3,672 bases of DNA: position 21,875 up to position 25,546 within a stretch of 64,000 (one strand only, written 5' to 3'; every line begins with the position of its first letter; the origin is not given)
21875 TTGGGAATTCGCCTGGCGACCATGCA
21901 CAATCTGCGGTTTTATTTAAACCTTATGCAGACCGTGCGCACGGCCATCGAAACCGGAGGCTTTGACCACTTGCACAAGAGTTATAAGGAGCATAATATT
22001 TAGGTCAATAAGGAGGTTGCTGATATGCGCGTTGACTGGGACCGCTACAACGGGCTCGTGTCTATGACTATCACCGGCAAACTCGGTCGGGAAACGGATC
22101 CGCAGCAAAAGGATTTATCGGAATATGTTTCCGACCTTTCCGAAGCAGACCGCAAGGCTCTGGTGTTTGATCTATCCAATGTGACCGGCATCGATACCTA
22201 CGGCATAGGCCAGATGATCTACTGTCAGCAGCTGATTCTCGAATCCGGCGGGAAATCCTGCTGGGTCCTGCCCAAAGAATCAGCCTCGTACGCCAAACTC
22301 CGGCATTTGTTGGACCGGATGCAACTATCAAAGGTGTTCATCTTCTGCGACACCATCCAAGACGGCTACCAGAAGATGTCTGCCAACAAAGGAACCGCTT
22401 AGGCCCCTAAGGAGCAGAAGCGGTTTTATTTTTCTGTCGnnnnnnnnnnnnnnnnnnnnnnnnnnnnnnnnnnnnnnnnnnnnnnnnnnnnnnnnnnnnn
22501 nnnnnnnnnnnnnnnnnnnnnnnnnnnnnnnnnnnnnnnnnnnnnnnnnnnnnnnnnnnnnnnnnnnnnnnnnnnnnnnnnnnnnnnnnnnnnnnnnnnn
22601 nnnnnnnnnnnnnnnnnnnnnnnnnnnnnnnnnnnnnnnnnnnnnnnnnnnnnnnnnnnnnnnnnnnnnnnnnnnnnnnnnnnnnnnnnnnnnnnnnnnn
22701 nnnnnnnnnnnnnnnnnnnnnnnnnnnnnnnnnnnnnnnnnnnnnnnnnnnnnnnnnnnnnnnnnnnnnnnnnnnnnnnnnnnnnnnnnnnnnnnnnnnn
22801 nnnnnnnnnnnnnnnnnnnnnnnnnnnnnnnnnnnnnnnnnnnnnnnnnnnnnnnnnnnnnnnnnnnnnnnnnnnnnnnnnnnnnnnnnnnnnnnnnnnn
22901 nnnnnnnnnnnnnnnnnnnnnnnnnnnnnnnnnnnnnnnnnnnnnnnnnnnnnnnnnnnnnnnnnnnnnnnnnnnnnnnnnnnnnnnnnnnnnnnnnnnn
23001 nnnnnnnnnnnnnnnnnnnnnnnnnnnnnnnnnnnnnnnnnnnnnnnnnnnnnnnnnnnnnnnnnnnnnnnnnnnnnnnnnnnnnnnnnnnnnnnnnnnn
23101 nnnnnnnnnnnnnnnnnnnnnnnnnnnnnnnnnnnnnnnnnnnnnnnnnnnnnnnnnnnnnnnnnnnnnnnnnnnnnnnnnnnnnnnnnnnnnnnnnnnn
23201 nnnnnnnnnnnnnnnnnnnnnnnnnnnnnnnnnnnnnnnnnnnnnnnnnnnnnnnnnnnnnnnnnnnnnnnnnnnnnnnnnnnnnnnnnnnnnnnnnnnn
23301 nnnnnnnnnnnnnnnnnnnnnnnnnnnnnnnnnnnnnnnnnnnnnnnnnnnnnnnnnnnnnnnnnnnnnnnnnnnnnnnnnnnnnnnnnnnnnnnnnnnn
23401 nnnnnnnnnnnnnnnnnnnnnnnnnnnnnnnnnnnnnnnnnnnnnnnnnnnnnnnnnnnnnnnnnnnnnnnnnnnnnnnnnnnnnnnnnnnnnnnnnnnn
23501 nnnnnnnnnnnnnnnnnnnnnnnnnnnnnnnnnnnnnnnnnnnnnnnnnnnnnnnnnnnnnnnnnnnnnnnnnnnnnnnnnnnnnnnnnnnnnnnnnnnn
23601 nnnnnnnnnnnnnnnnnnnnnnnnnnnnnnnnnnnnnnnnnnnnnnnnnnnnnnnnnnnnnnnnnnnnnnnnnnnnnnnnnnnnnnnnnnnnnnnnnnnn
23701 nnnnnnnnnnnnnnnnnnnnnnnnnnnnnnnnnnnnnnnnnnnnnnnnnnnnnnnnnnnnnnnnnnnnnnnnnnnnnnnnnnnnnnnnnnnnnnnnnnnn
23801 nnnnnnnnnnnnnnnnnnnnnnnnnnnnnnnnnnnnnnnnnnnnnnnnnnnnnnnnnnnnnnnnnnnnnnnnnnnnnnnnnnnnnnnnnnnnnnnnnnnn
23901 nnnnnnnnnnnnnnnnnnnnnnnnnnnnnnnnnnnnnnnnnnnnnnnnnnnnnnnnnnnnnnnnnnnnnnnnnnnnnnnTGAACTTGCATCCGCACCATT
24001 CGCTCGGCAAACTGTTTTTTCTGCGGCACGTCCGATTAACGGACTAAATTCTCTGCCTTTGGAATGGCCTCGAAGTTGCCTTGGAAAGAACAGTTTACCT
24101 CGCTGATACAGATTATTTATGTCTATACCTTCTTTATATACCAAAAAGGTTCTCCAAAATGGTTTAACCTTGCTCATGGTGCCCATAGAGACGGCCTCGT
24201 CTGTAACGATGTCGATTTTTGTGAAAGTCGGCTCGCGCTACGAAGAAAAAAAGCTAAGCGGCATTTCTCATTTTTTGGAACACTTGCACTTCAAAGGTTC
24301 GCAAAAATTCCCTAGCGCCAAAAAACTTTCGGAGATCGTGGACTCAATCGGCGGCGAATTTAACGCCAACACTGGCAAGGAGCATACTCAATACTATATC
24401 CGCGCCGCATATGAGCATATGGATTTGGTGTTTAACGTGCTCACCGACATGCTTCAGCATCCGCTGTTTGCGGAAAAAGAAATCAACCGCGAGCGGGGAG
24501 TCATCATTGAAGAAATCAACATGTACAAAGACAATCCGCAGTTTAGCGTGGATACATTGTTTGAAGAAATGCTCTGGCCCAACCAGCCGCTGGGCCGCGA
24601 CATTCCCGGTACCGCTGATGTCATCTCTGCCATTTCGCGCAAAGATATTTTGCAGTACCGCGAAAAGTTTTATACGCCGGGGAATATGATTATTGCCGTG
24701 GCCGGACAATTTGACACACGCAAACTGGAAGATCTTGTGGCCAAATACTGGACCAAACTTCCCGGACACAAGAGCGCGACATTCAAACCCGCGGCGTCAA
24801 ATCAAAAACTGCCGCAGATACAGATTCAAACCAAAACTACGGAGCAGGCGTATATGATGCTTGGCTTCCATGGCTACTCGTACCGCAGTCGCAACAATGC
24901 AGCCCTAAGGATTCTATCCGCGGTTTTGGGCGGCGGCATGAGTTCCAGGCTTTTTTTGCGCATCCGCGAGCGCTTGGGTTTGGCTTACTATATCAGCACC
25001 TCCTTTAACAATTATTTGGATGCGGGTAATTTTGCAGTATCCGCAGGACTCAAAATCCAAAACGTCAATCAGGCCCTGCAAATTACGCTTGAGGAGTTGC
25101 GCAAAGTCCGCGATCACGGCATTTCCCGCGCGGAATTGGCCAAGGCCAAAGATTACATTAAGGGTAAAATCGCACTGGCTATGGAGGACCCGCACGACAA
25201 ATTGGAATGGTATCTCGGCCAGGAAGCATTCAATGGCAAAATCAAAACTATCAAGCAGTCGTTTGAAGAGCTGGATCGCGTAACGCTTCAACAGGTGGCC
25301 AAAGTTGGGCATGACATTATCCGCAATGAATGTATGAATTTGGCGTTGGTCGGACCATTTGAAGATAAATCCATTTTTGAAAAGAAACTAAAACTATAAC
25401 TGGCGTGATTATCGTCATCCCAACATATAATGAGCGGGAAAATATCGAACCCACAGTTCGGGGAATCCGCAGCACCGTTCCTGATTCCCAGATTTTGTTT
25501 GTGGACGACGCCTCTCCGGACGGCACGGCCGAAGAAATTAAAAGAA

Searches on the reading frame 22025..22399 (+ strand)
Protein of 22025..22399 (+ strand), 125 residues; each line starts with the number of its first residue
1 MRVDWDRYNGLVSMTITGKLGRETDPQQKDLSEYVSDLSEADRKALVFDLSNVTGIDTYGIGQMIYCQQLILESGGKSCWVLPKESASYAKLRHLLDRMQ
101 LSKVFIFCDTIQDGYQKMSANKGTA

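Call 54: search_protein_families(library=pfam, proteins=[window:22025-22399:+], max_evalue=0.01)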
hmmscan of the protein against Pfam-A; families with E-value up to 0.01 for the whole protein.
window:22025-22399:+ (125 aa): 1 family
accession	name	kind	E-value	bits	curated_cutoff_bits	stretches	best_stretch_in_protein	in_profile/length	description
PF01740.26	STAS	-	7.3e-06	26.1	22.6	1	30-113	26-105/106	STAS domain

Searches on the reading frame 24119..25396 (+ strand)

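Call 30: search_protein_families(library=pfam, proteins=[window:24119-25396:+], max_evalue=0.00001)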
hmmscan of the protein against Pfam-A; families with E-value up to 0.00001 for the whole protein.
window:24119-25396:+ (426 aa): 2 families
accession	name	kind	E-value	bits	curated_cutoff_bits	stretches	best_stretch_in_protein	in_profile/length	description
PF05193.26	Peptidase_M16_C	-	5.4e-42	144.1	23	1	172-345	2-179/181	Peptidase M16 inactive domain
PF00675.25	Peptidase_M16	-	2.2e-37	128.7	22.3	1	24-164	8-147/149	Insulinase (Peptidase family M16)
